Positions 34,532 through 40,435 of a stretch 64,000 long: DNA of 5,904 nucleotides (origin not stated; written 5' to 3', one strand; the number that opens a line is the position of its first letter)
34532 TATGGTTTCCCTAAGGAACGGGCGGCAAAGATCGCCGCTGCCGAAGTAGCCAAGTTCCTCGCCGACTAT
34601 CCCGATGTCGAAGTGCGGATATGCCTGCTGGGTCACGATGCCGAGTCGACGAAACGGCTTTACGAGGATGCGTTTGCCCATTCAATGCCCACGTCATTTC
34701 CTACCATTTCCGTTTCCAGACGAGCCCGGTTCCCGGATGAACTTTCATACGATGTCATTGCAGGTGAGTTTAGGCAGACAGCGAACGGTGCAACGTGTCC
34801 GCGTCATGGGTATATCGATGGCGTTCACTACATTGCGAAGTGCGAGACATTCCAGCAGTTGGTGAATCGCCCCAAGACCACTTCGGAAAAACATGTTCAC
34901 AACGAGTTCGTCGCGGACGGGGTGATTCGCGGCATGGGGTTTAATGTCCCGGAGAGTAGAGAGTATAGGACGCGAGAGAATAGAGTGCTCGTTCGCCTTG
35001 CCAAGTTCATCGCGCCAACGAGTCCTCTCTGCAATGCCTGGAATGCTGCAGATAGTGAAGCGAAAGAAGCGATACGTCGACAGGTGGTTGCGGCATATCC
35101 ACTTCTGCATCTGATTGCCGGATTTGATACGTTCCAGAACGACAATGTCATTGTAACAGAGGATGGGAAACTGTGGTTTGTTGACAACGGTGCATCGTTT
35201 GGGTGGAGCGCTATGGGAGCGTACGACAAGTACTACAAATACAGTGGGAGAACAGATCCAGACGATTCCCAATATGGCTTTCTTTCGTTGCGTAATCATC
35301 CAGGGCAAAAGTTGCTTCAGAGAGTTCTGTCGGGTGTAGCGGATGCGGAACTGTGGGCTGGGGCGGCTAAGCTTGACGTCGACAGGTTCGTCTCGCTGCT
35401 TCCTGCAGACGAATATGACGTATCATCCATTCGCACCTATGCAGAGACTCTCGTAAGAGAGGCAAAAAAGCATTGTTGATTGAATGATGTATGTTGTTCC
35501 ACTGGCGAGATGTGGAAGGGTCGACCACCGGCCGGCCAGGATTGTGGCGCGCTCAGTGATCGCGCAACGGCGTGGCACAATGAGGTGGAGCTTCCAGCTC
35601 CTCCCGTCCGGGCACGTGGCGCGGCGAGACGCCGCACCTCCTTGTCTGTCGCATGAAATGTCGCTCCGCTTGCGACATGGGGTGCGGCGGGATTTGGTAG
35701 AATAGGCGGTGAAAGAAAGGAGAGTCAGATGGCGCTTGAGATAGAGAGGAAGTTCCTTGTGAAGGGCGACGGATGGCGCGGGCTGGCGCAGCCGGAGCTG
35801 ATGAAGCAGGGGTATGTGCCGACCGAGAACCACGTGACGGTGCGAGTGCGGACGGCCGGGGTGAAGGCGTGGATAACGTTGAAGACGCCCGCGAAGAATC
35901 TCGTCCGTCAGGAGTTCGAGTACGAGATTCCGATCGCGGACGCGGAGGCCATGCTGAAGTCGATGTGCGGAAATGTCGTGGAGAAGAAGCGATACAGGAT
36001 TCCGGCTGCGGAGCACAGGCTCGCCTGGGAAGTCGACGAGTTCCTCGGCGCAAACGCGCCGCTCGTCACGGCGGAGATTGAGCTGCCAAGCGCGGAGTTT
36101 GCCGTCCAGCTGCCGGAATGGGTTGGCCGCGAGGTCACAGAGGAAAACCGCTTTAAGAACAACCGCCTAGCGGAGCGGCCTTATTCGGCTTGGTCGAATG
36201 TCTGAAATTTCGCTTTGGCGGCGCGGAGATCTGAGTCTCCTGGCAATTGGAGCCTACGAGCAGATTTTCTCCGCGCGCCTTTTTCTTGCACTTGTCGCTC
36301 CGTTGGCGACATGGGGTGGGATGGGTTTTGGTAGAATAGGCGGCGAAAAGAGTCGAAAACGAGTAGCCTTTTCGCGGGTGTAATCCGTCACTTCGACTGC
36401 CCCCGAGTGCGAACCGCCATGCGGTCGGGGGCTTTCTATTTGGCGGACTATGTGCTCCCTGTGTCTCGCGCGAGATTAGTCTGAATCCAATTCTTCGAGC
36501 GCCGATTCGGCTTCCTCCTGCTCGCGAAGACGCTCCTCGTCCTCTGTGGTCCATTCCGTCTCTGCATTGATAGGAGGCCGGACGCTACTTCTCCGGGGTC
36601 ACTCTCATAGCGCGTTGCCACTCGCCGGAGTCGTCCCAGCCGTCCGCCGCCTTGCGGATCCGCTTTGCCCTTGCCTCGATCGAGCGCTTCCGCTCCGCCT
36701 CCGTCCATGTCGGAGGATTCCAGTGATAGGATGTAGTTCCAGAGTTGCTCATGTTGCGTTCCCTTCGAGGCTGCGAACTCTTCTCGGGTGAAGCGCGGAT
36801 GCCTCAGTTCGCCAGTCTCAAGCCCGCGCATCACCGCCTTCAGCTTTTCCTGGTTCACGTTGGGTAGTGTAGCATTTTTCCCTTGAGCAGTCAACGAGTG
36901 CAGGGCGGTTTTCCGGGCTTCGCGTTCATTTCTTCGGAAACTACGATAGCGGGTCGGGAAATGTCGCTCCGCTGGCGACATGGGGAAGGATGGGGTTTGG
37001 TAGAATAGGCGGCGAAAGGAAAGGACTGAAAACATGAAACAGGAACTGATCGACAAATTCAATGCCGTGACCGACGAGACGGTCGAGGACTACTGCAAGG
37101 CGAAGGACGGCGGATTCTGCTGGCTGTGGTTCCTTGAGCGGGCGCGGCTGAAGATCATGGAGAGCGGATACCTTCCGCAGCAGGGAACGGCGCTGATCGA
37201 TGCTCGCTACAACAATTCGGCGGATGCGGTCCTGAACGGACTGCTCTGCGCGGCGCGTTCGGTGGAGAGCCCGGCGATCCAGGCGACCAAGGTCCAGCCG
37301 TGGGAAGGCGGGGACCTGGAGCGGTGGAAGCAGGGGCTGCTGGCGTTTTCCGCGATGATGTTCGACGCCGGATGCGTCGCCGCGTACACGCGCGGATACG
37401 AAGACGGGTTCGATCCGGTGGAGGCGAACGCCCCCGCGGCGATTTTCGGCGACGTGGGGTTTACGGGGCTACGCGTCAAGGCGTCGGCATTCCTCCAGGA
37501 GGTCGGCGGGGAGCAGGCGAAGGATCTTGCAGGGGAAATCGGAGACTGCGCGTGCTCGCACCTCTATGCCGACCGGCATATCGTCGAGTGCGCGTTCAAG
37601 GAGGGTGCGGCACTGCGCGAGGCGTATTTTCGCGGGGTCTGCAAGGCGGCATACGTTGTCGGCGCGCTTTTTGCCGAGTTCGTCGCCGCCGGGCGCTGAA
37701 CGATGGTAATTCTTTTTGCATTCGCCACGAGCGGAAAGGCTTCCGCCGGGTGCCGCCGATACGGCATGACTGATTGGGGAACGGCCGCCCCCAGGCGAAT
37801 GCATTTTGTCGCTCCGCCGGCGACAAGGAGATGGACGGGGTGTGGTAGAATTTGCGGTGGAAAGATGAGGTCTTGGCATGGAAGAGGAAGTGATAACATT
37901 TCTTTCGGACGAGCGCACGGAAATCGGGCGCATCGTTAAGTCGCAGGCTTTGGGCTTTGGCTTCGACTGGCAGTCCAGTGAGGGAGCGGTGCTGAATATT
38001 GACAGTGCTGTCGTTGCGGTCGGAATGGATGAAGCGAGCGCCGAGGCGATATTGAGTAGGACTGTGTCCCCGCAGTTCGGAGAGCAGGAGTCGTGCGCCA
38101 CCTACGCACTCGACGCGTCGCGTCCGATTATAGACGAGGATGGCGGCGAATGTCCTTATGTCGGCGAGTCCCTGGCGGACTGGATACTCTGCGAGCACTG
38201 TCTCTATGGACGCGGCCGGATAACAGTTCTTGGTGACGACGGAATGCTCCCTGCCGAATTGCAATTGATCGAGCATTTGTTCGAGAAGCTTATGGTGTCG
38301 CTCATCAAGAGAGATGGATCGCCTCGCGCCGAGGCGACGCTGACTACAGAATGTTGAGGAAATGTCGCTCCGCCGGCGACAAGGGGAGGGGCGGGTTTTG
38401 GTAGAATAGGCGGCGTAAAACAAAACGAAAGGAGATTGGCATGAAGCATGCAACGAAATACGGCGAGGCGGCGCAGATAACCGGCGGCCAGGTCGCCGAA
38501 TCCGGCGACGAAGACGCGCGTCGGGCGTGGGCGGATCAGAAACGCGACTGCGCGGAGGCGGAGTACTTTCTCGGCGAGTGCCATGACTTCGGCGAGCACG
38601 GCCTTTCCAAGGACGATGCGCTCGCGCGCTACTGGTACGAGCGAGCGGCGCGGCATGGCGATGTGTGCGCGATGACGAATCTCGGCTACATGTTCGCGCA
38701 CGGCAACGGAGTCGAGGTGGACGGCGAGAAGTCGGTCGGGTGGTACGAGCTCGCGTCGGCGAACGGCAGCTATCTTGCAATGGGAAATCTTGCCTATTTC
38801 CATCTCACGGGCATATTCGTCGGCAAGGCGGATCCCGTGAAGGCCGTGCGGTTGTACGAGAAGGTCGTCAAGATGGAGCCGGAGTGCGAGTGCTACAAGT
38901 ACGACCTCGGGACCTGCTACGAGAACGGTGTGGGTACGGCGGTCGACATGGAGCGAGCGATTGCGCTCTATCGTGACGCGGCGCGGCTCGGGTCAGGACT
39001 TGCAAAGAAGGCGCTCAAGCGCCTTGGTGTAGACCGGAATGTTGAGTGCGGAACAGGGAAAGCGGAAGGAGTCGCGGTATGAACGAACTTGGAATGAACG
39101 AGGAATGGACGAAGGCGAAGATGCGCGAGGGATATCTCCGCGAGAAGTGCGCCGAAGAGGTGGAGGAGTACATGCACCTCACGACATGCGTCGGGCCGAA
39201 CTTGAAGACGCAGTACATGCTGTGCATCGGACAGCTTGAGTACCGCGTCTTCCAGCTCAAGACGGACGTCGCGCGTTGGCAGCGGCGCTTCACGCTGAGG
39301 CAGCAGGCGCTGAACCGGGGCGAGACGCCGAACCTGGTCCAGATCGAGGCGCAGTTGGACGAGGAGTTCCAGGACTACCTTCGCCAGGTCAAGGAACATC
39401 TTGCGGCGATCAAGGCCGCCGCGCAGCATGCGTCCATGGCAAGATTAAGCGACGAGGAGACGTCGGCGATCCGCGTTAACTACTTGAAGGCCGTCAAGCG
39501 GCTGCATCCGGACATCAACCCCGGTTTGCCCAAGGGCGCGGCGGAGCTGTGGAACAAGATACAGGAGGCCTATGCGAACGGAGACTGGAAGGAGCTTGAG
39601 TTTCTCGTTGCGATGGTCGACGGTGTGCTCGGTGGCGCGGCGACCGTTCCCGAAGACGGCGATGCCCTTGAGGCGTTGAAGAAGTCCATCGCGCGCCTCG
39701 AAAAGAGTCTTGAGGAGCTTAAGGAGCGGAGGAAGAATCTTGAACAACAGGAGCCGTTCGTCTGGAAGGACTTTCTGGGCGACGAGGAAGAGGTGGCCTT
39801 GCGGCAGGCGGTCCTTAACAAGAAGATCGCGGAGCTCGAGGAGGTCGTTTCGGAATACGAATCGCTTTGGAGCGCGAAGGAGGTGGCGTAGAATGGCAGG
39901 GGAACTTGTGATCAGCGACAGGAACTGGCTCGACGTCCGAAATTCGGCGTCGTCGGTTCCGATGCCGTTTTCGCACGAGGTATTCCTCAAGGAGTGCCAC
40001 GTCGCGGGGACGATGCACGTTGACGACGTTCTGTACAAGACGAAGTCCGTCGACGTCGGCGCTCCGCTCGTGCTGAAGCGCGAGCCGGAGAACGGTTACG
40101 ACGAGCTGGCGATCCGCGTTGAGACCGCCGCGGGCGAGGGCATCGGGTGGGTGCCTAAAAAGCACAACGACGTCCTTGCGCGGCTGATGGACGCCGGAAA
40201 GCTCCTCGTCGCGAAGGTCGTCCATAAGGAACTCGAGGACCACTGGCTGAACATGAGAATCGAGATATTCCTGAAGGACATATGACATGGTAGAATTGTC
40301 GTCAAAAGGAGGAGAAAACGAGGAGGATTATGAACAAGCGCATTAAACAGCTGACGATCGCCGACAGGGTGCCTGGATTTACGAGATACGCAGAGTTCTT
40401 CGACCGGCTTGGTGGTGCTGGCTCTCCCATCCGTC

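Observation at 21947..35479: Three families of ADP-ribose-processing enzymes co-localised with an ADP-ribose-sensing regulator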

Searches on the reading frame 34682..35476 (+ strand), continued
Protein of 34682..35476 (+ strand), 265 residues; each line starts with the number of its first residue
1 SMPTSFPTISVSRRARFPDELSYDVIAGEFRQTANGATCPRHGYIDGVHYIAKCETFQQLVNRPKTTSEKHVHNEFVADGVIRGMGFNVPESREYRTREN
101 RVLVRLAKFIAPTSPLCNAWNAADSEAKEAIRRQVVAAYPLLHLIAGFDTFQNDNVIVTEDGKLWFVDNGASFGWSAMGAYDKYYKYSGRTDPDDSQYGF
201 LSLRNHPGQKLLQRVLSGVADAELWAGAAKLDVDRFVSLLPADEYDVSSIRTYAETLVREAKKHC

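Call 88: find_related_loci(query=A2, collection=viral_contigs, flank=6000)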
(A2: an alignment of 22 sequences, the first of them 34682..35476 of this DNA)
Query A2 (265 aa) in viral_contigs; peptide patterns used: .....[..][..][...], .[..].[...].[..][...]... (x = any residue, [..] = any of these).
32 stretches matched a pattern, but none encodes a relative of the query by tblastn (E <= 1e-3).

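Call 97: fold_search(model_id=the predicted structure, library=viral)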
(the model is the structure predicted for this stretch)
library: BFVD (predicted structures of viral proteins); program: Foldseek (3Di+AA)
matches with E <= 10: 439; with E <= 0.001: 26
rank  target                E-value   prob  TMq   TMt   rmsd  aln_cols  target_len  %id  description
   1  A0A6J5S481            3.3e-09  1.00  0.64  0.16  13.9       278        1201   19  Phage portal protein, HK97 [uncultured Caudovirales phage]
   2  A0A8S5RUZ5            6.8e-09  1.00  0.61  0.21   5.0       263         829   20  (no name in the UniProt tables at hand)
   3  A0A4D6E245            1.1e-07  1.00  0.56  0.12   5.5       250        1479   15  Uncharacterized protein [Gordonia phage GodonK]
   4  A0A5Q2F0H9            2.3e-07  1.00  0.55  0.22   5.3       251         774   18  Uncharacterized protein [Gordonia phage Sixama]
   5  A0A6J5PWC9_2          2.7e-07  1.00  0.49  0.13   8.3       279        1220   19  ADP ribosyltransferase [uncultured Caudovirales phage]
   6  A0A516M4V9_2          8.7e-07  1.00  0.53  0.16   7.0       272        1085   15  (no name in the UniProt tables at hand)
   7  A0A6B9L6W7            3.1e-06  1.00  0.43  0.11  17.9       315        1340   14  ADP-ribosyltransferase [Mycobacterium phage Onyinye]
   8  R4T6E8                8.3e-06  1.00  0.51  0.16   9.8       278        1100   17  Uncharacterized protein [Haloarcula hispanica tailed virus 1]
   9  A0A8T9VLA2            1.1e-05  1.00  0.44  0.21  17.5       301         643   13  (no name in the UniProt tables at hand)
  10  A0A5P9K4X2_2          8.9e-05  1.00  0.41  0.11  12.2       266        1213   15  Replicase polyprotein 1ab [Serpentovirinae sp.]
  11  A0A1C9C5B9            1.2e-04  1.00  0.42  0.19   9.4       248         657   12  Putative glycosyltransferase [Heterosigma akashiwo virus 01]
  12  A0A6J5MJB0            1.5e-04  1.00  0.47  0.24   8.2       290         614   12  Phosphatidylinositol 3-/4-kinase, catalytic domain containing protein [uncultured Caudovirales phage]
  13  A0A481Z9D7            1.9e-04  1.00  0.45  0.23  13.8       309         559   10  Putative serine/threonine protein kinase [Pithovirus LCPAC304]
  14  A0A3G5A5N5            2.0e-04  1.00  0.41  0.27  17.5       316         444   13  Putative serine/threonine-protein kinase pim-2-like protein [Harvfovirus sp.]
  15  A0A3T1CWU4            2.7e-04  0.99  0.33  0.28  12.4       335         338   14  Ser/Thr protein kinase [Acanthamoeba castellanii medusavirus J1]
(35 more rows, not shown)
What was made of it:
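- The top viral structure hits are phage polyvalent proteins named for ART, Nudix, portal or head-morphogenesis domains (call 97).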

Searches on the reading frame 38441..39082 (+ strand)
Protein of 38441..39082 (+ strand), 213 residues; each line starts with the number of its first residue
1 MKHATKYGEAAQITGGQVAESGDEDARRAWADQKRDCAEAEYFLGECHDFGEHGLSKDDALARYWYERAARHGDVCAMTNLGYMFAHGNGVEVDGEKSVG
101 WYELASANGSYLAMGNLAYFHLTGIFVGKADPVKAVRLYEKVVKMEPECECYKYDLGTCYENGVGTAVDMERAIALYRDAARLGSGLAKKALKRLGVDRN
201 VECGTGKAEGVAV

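Call 26: search_protein_families(library=padloc, proteins=[window:38441-39082:+], max_evalue=0.01)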
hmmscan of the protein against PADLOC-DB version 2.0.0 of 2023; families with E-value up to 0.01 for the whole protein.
window:38441-39082:+ (213 aa): 0 families

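Call 53: search_protein_families(library=pfam, proteins=[window:38441-39082:+], max_evalue=0.1)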
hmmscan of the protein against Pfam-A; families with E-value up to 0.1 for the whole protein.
window:38441-39082:+ (213 aa): 4 families
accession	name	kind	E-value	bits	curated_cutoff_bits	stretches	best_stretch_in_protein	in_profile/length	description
PF08238.18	Sel1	-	1.1e-34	118.1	30.7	4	38-74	1-36/36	Sel1 repeat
PF13432.12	TPR_16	-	0.0003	21.6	32.7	1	134-186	15-63/65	Tetratricopeptide repeat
PF13176.12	TPR_7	-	0.015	15.8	27.9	0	118-148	1-33/36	Tetratricopeptide repeat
PF14559.12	TPR_19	-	0.059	14.1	25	0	131-160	6-35/68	Tetratricopeptide repeat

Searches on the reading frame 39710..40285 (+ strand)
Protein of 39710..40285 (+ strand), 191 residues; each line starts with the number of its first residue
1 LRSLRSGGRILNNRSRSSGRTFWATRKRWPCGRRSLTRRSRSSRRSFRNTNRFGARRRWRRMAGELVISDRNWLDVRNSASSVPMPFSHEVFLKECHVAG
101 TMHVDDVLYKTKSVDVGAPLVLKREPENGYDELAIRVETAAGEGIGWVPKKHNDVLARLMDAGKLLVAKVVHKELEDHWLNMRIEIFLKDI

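Call 26: search_protein_families(library=padloc, proteins=[window:39710-40285:+], max_evalue=0.01)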
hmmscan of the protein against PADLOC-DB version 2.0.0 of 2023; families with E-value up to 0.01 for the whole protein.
window:39710-40285:+ (191 aa): 5 families
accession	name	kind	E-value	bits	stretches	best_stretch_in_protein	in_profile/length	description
PDLC04347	PDC-M03B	-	1.2e-09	36.1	1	98-184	132-219/245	-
PDLC04349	PDC-M03B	-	3.7e-09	34.5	1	92-178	128-218/232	-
PDLC04348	PDC-M03B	-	1.6e-08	32.5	1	83-183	119-221/248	-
PDLC04352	PDC-M03B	-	2.1e-08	32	1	84-170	124-209/250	-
PDLC04351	PDC-M03B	-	0.00018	19.1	1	85-162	122-201/255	-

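Call 53: search_protein_families(library=pfam, proteins=[window:39710-40285:+], max_evalue=0.1)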
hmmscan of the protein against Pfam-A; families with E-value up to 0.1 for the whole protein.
window:39710-40285:+ (191 aa): 1 family
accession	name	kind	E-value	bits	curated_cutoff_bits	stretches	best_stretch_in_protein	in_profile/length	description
PF08797.16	HIRAN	-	3.4e-15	56.1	24.7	1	95-188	5-93/96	HIRAN domain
